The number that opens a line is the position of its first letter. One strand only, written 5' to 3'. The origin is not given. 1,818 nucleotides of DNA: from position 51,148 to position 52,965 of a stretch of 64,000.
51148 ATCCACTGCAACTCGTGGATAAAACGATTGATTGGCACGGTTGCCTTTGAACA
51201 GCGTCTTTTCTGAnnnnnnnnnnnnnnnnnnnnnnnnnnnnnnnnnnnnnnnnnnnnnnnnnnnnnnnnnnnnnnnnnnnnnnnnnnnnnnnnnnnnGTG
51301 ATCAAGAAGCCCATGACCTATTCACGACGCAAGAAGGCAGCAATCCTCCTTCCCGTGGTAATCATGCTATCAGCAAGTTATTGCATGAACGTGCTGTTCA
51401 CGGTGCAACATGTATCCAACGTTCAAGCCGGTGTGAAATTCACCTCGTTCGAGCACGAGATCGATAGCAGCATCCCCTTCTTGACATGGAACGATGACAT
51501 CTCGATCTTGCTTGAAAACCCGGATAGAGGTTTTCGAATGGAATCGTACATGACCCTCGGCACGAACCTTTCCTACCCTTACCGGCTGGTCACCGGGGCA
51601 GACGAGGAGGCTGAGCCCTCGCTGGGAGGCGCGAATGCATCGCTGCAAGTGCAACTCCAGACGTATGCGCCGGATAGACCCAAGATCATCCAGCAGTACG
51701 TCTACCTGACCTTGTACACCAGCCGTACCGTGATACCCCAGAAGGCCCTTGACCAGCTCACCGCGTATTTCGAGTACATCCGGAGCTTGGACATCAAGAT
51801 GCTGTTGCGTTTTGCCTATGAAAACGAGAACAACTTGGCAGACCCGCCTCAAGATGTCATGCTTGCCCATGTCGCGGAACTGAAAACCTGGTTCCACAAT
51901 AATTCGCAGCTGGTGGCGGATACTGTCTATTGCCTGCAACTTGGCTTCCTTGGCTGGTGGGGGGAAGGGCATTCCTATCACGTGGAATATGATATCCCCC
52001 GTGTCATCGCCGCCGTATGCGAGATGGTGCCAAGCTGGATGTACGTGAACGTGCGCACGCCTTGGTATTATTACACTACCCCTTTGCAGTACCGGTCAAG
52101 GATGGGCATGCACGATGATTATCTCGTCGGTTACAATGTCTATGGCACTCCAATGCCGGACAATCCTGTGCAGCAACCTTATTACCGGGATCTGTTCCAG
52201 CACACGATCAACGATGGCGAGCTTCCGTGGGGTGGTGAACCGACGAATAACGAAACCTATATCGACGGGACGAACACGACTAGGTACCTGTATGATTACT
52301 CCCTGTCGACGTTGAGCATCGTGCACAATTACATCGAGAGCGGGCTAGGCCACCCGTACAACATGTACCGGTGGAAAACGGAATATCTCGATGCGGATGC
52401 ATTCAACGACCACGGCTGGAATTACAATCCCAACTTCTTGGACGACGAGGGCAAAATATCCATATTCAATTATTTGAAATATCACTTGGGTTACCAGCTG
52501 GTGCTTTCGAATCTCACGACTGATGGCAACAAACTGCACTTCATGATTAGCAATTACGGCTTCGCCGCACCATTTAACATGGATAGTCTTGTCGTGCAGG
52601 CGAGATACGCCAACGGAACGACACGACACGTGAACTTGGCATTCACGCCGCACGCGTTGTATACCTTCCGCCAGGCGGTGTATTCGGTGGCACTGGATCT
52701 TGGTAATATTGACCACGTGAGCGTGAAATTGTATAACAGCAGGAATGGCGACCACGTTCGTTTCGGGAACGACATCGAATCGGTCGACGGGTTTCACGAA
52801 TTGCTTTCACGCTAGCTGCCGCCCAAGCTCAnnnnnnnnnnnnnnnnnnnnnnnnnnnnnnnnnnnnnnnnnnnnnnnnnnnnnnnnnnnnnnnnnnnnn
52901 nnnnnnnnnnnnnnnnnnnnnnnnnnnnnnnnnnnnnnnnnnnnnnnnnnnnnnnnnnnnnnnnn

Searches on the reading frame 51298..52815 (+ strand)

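Call 4: search_protein_families(library=pfam, proteins=[window:51298-52815:+], max_evalue=0.1)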
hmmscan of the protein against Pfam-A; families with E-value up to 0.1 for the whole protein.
window:51298-52815:+ (505 aa): 3 families
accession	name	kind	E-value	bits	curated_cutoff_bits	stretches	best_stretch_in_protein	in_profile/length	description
PF16173.10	DUF4874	-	3.2e-25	89.1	30.1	1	74-255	1-157/159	Domain of unknown function (DUF4874)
PF16116.10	DUF4832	-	1.1e-14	55.1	29.2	1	268-458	1-172/216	Domain of unknown function (DUF4832)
PF09062.15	Endonuc_subdom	-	0.097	14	24.4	0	331-366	43-79/98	PI-PfuI Endonuclease subdomain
